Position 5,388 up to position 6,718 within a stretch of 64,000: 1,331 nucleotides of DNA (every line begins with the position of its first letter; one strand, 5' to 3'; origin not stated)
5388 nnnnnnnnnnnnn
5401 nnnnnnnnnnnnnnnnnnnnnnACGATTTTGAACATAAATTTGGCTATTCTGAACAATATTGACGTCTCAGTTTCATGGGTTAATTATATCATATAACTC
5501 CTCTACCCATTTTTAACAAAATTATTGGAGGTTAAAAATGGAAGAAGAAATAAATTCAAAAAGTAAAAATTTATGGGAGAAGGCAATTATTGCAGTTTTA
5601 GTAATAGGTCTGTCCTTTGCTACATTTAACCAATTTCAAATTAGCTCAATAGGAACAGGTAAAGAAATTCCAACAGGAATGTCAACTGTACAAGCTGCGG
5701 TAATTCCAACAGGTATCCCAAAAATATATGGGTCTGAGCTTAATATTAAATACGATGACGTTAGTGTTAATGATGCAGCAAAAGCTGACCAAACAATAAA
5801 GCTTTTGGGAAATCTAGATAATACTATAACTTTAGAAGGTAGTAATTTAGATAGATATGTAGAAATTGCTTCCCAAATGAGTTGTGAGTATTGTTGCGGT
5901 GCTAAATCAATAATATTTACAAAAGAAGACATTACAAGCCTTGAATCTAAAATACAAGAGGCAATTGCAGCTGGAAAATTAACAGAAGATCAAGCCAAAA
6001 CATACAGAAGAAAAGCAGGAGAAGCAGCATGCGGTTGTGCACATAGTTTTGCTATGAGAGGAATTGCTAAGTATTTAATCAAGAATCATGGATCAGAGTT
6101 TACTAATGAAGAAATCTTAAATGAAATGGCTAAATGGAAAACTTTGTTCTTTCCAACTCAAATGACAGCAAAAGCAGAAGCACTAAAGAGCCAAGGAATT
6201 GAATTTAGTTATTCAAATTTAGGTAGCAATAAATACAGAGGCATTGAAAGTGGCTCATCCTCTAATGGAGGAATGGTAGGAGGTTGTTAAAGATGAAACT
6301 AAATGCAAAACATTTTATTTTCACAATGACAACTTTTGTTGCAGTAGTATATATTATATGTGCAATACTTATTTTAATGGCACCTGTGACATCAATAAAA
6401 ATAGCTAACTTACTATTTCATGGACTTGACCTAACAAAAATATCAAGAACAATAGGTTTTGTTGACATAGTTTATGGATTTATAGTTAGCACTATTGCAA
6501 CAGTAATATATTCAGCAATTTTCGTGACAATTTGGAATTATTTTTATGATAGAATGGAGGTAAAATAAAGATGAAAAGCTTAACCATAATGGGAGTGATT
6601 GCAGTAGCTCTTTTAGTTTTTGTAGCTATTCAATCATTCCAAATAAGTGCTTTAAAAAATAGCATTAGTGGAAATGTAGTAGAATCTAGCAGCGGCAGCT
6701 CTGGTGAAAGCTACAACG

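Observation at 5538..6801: Membrane-anchored proteins ending in the identical pentapeptide MVGGC, each class sitting just upstream of a thioredoxin-fold membrane protein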

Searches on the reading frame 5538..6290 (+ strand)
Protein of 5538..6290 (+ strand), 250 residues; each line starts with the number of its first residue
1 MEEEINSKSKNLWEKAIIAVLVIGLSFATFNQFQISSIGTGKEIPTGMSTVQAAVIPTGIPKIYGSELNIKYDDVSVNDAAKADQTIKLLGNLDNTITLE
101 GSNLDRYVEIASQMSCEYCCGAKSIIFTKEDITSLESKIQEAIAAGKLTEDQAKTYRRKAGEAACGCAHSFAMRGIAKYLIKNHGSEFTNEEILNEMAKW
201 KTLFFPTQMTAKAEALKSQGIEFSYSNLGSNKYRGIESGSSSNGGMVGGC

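Call 3: search_protein_families(library=pfam, proteins=[window:5538-6290:+], max_evalue=0.1)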
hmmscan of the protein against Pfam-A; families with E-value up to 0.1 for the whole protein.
window:5538-6290:+ (250 aa): 0 families

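Call 5: search_protein_families(library=ncbifam, proteins=[window:5538-6290:+], max_evalue=1)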
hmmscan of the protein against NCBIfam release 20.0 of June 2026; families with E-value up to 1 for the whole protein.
window:5538-6290:+ (250 aa): 0 families
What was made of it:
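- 5538..6290 (+): Large MVGGC protein (250 aa). N-terminal membrane helix with NQFQIS, then a helical extracytoplasmic domain with invariant SCEYCCG and CGCAHS..MRG (five Cys plus His), a Ser/Gly linker and the C-terminal MVGGC. No Pfam or NCBIfam hit (calls 3, 5).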

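Call 6: find_homologous_proteins(query=window:5538-6290:+, max_evalue=0.001)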
Query window:5538-6290:+ (250 aa): 2626 proteins with E <= 0.001 among 3456 candidates; the best 120 are listed.
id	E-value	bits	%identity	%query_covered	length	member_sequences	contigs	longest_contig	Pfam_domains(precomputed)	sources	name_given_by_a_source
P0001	4.1e-158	542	100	100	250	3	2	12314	-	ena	-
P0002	4.9e-125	434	79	100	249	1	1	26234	-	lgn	-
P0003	1.2e-123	429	77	99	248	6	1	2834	-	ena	-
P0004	5.8e-123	427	76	99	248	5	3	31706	-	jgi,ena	-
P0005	7.6e-112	391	70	100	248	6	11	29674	-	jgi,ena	-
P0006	2.8e-102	359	62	100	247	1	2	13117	-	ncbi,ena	-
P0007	1.8e-100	353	63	95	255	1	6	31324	-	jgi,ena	-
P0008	2.0e-100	353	64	97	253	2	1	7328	-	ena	-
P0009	2.3e-100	353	65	95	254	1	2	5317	-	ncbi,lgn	-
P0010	2.1e-99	350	62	100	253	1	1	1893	-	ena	-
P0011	3.0e-99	349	64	95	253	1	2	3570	-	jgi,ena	-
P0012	3.1e-97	343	62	100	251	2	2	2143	-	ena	-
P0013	7.9e-97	341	65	94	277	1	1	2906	-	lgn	-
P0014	5.5e-96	339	60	95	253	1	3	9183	-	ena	-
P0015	1.6e-95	337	61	92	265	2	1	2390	-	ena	-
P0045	7.9e-89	315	59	97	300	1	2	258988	-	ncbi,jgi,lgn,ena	-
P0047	1.7e-88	314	60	97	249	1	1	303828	-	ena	-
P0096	3.3e-71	258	50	98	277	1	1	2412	-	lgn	-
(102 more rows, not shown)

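Call 15: find_encoding_contigs(protein=P0047, flank=8000, max_places=2)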
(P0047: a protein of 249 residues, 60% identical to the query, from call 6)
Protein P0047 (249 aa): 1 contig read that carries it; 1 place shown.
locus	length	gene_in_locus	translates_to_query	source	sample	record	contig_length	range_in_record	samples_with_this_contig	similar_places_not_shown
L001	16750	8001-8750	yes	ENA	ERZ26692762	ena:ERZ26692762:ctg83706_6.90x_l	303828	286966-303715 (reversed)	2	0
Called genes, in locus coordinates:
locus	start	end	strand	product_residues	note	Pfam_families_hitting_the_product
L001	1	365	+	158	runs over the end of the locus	?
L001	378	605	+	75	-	-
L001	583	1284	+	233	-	-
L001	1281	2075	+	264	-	-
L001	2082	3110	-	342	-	PF01978:TrmB (faint), PF12802:MarR_2 (faint), PF13404:HTH_AsnC-type (weak), PF13412:HTH_24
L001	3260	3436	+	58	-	-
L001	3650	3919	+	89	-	-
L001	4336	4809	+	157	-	PF05158:RNA_pol_Rpc34 (weak), PF01978:TrmB (weak), PF24034:DUF7343 (weak), PF12802:MarR_2 (weak), PF01047:MarR (weak)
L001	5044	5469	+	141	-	PF13473:Cupredoxin_1 (weak)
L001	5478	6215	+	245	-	PF13098:Thioredoxin_2 (faint), PF13462:Thioredoxin_4, PF01323:DSBA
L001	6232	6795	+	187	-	-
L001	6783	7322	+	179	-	-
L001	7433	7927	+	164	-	PF24034:DUF7343, PF12802:MarR_2 (faint)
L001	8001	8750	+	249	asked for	-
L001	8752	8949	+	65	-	-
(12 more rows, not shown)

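Call 16: find_encoding_contigs(protein=P0045, flank=8000, max_places=2)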
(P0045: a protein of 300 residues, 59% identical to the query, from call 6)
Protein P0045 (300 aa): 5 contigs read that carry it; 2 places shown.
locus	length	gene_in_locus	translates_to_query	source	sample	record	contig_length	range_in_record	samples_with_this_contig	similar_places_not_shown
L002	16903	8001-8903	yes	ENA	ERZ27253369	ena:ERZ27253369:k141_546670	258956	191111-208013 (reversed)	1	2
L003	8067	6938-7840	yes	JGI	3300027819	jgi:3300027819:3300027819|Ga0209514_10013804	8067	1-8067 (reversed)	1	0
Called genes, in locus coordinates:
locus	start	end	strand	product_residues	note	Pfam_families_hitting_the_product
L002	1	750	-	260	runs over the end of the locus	PF13098:Thioredoxin_2 (weak), PF13462:Thioredoxin_4, PF01323:DSBA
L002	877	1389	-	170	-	PF01978:TrmB (weak), PF24034:DUF7343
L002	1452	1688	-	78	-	-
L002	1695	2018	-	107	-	PF02635:DsrE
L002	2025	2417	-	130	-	PF03625:DUF302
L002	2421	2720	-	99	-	PF09851:SHOCT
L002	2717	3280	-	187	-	PF09851:SHOCT (weak)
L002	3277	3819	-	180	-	PF05175:MTS, PF13489:Methyltransf_23, PF01209:Ubie_methyltran, PF07021:MetW, PF13847:Methyltransf_31, PF08241:Methyltransf_11, PF08242:Methyltransf_12, PF13649:Methyltransf_25, +1 more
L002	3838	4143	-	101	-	PF12840:HTH_20, PF13412:HTH_24 (weak), PF01022:HTH_5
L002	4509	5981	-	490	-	PF07732:Cu-oxidase_3, PF00394:Cu-oxidase, PF07731:Cu-oxidase_2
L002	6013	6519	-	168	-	-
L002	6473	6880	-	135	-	-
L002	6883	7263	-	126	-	PF03625:DUF302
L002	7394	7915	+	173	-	PF24034:DUF7343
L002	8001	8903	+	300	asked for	-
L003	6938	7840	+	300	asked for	-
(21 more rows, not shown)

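Call 18: find_related_loci(query=A1, collection=genome_contigs, flank=10000)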
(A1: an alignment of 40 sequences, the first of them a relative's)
Query A1 (250 aa) in genome_contigs; peptide patterns used: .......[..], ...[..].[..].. (x = any residue, [..] = any of these).
489 stretches matched a pattern; 390 encode a relative of the query (tblastn E <= 1e-3); the best 80 are kept; 80 distinct loci.
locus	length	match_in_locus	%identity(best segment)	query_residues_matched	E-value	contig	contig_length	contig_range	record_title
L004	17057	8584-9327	69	1-250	4e-118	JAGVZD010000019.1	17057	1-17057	Candidatus Woesearchaeota archaeon isolate RIFCSPLOWO2_02_FULL_30_14 rifcsplowo2_02_scaffold_4474, whole genome shotgun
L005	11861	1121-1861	62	1-250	2e-109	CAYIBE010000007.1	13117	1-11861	MAG TPA_asm: Candidatus Woesearchaeota archaeon isolate ERP119705_co1_791 genome assembly, contig: NODE_6073_length_1311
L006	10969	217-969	61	4-250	4e-101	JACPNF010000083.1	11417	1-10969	MAG: Candidatus Woesearchaeota archaeon isolate NC_groundwater_568_Ag_S-0.1um_31_11 S35_SO-1_scaffold_618305, whole geno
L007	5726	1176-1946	59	14-250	9e-100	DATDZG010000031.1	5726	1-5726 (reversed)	MAG TPA_asm: Candidatus Nanoarchaeia archaeon isolate SMAG_U8186 k141_2337610, whole genome shotgun sequence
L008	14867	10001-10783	59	2-250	4e-99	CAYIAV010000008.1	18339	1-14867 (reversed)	MAG TPA_asm: Candidatus Woesearchaeota archaeon isolate ERP119705_co1_735 genome assembly, contig: NODE_3408_length_1833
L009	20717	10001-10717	59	13-250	5e-99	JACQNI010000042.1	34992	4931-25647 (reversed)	MAG: Candidatus Woesearchaeota archaeon isolate NC_groundwater_1251_Ag_S-0.1um_31_108 S_p1_S3_coassembly_k141_1213022, w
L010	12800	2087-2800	60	14-250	3e-98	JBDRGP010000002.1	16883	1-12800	MAG: Candidatus Woesearchaeota archaeon isolate MEGAHIT-group-1.443 k141_6949, whole genome shotgun sequence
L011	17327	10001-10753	59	1-250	5e-98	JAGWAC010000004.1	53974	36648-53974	Candidatus Woesearchaeota archaeon isolate RIFCSPHIGHO2_02_FULL_29_19 rifcsphigho2_02_scaffold_971, whole genome shotgun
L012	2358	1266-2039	59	1-250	4e-101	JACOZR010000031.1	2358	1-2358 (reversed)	MAG: Candidatus Woesearchaeota archaeon isolate NC_groundwater_210_Ag_S-0.1um_32_9 S4_GD2017_2_S1_scaffold_37942, whole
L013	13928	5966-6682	61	2-238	2e-96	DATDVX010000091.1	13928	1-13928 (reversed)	MAG TPA_asm: Candidatus Nanoarchaeia archaeon isolate SMAG_U8095 k141_277038, whole genome shotgun sequence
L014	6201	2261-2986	59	17-250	2e-93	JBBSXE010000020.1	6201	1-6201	MAG: Nanoarchaeota archaeon isolate H32-bin055_1 H32_bin055_1_000000000020, whole genome shotgun sequence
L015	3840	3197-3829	65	30-237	2e-93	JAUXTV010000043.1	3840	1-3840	MAG: Candidatus Woesearchaeota archaeon isolate C13_metabat.bin.27_sub C13_k141_358212, whole genome shotgun sequence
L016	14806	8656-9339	61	30-250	7e-92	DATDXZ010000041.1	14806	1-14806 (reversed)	MAG TPA_asm: Candidatus Nanoarchaeia archaeon isolate SMAG_U8152 k141_1505924, whole genome shotgun sequence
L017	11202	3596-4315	58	1-237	5e-92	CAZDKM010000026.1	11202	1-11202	MAG TPA_asm: Candidatus Woesearchaeota archaeon isolate SRP269290_co3_970 genome assembly, contig: NODE_7254_length_1120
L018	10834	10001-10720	58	1-237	2e-91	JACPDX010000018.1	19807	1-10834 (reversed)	MAG: Bacteroidetes bacterium isolate NC_groundwater_320_Ag_B-0.1um_33_10 GD18-4_B1_scaffold_32571, whole genome shotgun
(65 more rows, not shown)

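Call 20: predict_structure(alignment_id=A1)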
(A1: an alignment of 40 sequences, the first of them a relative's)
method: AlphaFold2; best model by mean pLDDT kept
length: 250 residues; sequences in the alignment: 40
mean_pLDDT: 90.4   pTM: 0.77
mean pLDDT of the five models: 90.4, 90.1, 89.6, 89.6, 88.2
residues with pLDDT >= 90: 193; 70-90: 31; 50-70: 23; < 50: 3
segments of 3 or more residues with pLDDT < 50: none
pLDDT, mean of each block of 10 residues (from residue 1): 62 91 94 69 55 87 97 96 97 98 98 90 94 97 98 95 94 98 98 98 95 95 96 90 79
secondary structure, 60 per line:
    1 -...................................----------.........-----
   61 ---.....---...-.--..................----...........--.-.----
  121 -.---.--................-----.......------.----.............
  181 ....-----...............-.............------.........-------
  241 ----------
elements in order: H2-36 H47-55 H64-68 H80-96 H101-111 H129-144 H150-156 H168-184 H190-204 H206-218 H225-229
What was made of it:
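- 5538..6290 (+): AF2 pLDDT 90.4 (call 20).
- On SoxY (PF13501 / NCBIfam SoxY GGCGG type): The AF2 model is all-helical (call 20).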

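Call 24: fold_search(model_id=the predicted structure, library=pdb)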
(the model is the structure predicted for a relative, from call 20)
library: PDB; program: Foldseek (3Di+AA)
matches with E <= 10: 82; with E <= 0.001: 0
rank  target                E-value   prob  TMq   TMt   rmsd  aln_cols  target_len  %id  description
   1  9y66_C                1.4e+00  0.04  0.10  0.06  21.4       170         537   12  attLsym bound serine integrase complex in the dimeric state (released 2026-02-04)
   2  6vbe_A                1.7e+00  0.02  0.11  0.06  21.2       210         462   11  Crystal structure of recombinant mutant H180R of human fumarase (released 2020-12-23)
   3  3ge6_A                2.4e+00  0.04  0.09  0.11  14.4       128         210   11  CRYSTAL STRUCTURE OF A PUTATIVE NITROREDUCTASE IN COMPLEX WITH FMN (EXIG_2970) FROM EXIGUOBACTERIUM SIBIRICUM 255-15 A (released 2009-03-10)
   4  3id5_A                2.8e+00  0.03  0.14  0.10  16.6       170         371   18  Crystal structure of Sulfolobus solfataricus C/D RNP assembled with Nop5, fibrillarin, L7Ae and a split half C/D RNA (released 2009-08-25)
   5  6q2c_A                2.8e+00  0.02  0.11  0.07  17.6       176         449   11  Domain-swapped dimer of Acanthamoeba castellanii CYP51 (released 2020-10-21)
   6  6vx9_A                3.0e+00  0.03  0.12  0.09  14.7       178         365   13  bestrophin-2 Ca2+- unbound state 1 (EGTA only) (released 2020-04-08)
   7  4adm_A                3.0e+00  0.02  0.11  0.07  18.3       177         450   12  Crystal structure of Rv1098c in complex with meso-tartrate (released 2012-04-25)
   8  5uc1_A                3.0e+00  0.01  0.13  0.15  17.3       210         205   11  Structural Analysis of Glucocorticoid Receptor beta Ligand Binding Domain Complexed with Glucocorticoid Antagonist RU- (released 2017-12-27)
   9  4rdq_A                3.2e+00  0.03  0.12  0.09  14.8       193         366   14  Calcium-activated chloride channel bestrophin-1, from chicken, in complex with Fab antibody fragments, chloride and ca (released 2014-10-22)
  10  6s43_C                3.5e+00  0.01  0.11  0.07  18.1       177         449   11  Fumarate hydratase of Mycobacterium tuberculosis in complex with formate and allosteric modulator N-(5-(Azocan-1-ylsul (released 2019-09-25)
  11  7aoi_XH               3.7e+00  0.01  0.11  0.09  18.8       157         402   13  Trypanosoma brucei mitochondrial ribosome large subunit assembly intermediate (released 2020-12-02)
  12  3lr8_B                3.9e+00  0.06  0.14  0.24  16.1       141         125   11  Self-assembly of spider silk proteins is controlled by a pH-sensitive relay (released 2010-05-12)
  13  5f91_D                3.9e+00  0.01  0.11  0.07  18.1       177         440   11  Fumarate hydratase of Mycobacterium tuberculosis in complex with formate and allosteric modulator (N-(5-(azepan-1-ylsu (released 2016-06-22)
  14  5f92_D                3.9e+00  0.01  0.11  0.06  20.8       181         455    9  Fumarate hydratase of Mycobacterium tuberculosis in complex with formate (released 2016-06-22)
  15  4adl_B                3.9e+00  0.01  0.11  0.06  18.4       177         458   12  Crystal structures of Rv1098c in complex with malate (released 2012-04-25)
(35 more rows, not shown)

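Call 58: search_solved_structures(query=A1, max_evalue=1)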
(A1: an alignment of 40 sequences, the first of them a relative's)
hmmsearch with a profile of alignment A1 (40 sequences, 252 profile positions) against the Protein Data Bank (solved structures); distinct sequences matched with E-value up to 1: 0.
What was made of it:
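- Tried and rejected: A PDB profile search found no hit (call 58).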

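Call 65: search_protein_representatives(alignment_id=A1)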
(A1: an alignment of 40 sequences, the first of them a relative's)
Query: 40 sequences, 252 profile positions. Proteins with E-value up to 0.001 (for the whole library): 301; up to 1e-10: 245; up to 1e-30: 112. The best 150 are listed.
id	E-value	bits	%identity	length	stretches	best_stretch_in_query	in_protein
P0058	1.1e-115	401.4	-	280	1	7-252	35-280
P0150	1.3e-88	312.7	-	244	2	160-252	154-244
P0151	3.5e-83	295.0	-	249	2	162-252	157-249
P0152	5.3e-83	294.4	-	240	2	161-252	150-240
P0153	1.8e-79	282.8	-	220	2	162-252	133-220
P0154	6.4e-78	277.7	-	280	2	162-252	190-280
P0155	1.6e-77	276.4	-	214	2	162-240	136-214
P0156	1.4e-76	273.4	-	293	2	163-252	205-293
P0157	3.8e-74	265.4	-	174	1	85-252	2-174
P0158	2.3e-68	246.5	-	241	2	162-252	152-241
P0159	2.5e-67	243.0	-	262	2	162-252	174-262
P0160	1.4e-66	240.6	-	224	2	162-252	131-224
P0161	1.7e-63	230.5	-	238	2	162-252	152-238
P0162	3.1e-62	226.3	-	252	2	4-131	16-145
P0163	1.6e-60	220.8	-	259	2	163-252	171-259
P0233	2.1e-35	138.4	-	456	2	158-225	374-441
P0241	1.5e-34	135.6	-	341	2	43-130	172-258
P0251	5.2e-33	130.6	-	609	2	162-214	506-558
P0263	2.8e-30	121.7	-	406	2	155-211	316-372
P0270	3.0e-29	118.3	-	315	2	159-223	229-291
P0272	5.9e-29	117.3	-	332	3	161-214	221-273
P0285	2.9e-26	108.5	-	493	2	161-252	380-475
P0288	2.1e-25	105.7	-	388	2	160-252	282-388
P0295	7.8e-24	100.6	-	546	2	161-225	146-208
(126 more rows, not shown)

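Call 74: search_protein_families(library=pfam, proteins=[P0233, P0251, P0263, P0288, P0285, P0295, P0241, P0272, P0270], max_evalue=0.01)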
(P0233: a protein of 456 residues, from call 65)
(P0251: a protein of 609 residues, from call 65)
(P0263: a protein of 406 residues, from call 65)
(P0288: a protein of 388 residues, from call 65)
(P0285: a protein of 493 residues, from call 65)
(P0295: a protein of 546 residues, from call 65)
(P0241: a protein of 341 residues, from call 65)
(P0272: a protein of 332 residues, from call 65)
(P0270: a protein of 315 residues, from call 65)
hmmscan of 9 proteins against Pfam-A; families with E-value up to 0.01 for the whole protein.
P0233 (456 aa): 3 families
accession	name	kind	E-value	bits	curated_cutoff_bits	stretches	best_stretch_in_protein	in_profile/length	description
PF00254.34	FKBP_C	-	3.6e-12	46.9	21.1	1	58-126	5-78/94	FKBP-type peptidyl-prolyl cis-trans isomerase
PF12985.13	DUF3869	-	0.0031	18.1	24.5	1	224-275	18-73/85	Domain of unknown function (DUF3869)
PF02699.20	YajC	-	0.007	16.7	28.2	0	212-255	31-71/78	Preprotein translocase subunit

P0251 (609 aa): 1 family
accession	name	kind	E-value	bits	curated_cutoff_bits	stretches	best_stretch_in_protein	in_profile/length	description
PF16743.10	PliI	-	0.0009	19.4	27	1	124-160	56-92/123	Periplasmic lysozyme inhibitor of I-type lysozyme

P0263 (406 aa): 0 families

P0288 (388 aa): 0 families

P0285 (493 aa): 0 families

P0295 (546 aa): 0 families

P0241 (341 aa): 0 families

P0272 (332 aa): 0 families

P0270 (315 aa): 0 families
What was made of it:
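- Tried and rejected: Domain fusions in long relatives gave one FKBP fusion and nothing informative (call 74).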

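Call 82: predict_structure(alignment_id=A4)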
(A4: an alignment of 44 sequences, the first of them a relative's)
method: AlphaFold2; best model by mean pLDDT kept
length: 277 residues; sequences in the alignment: 44
mean_pLDDT: 85.4   pTM: 0.71
mean pLDDT of the five models: 85.4, 85.0, 84.8, 84.6, 83.8
residues with pLDDT >= 90: 190; 70-90: 31; 50-70: 28; < 50: 28
segments of 3 or more residues with pLDDT < 50: 45-66
pLDDT, mean of each block of 10 residues (from residue 1): 57 91 95 80 52 44 56 87 95 94 97 97 97 91 95 98 98 93 95 98 97 96 93 95 95 80 50 72
secondary structure, 60 per line:
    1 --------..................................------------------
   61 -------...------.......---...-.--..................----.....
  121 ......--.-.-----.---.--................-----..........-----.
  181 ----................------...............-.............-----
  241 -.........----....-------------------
elements in order: H9-42 H77-83 H95-111 H116-126 H144-159 H165-174 H185-200 H207-221 H223-235 H242-246 H255-258
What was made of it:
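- On Ubiquitin-like / ThiS / MoaD / SAMP proteins with a GG(+X) C-terminus: The fold is helical or unstructured (calls 20, 82).
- Docking hint: in AF2 models the tail regains confidence after a floppy linker, with pLDDT 50 rising to 72 in P0096 (call 82) and 79 in the window protein (call 20). The tail regains AF2 confidence (calls 20, 82).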

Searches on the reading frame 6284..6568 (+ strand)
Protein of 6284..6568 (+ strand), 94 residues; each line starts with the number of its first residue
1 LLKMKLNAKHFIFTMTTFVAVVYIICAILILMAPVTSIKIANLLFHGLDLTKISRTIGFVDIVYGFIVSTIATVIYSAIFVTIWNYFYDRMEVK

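Call 3: search_protein_families(library=pfam, proteins=[window:6284-6568:+], max_evalue=0.1)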
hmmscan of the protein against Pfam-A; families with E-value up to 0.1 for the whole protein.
window:6284-6568:+ (94 aa): 2 families
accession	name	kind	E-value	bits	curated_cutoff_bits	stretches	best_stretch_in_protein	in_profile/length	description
PF18926.5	DUF5676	-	4.7e-12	47.1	27.6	1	7-86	1-81/82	2TM family of unknown function (DUF5676)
PF16890.10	DUF5083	-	0.096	13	27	1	19-93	14-86/157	Domain of unknown function (DUF5083)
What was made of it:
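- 6284..6568 (+): DUF5676 two-TM protein between the two tail genes. Accessory: present in about a quarter of related loci. Pfam PF18926 E 4.7e-12 (call 3).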
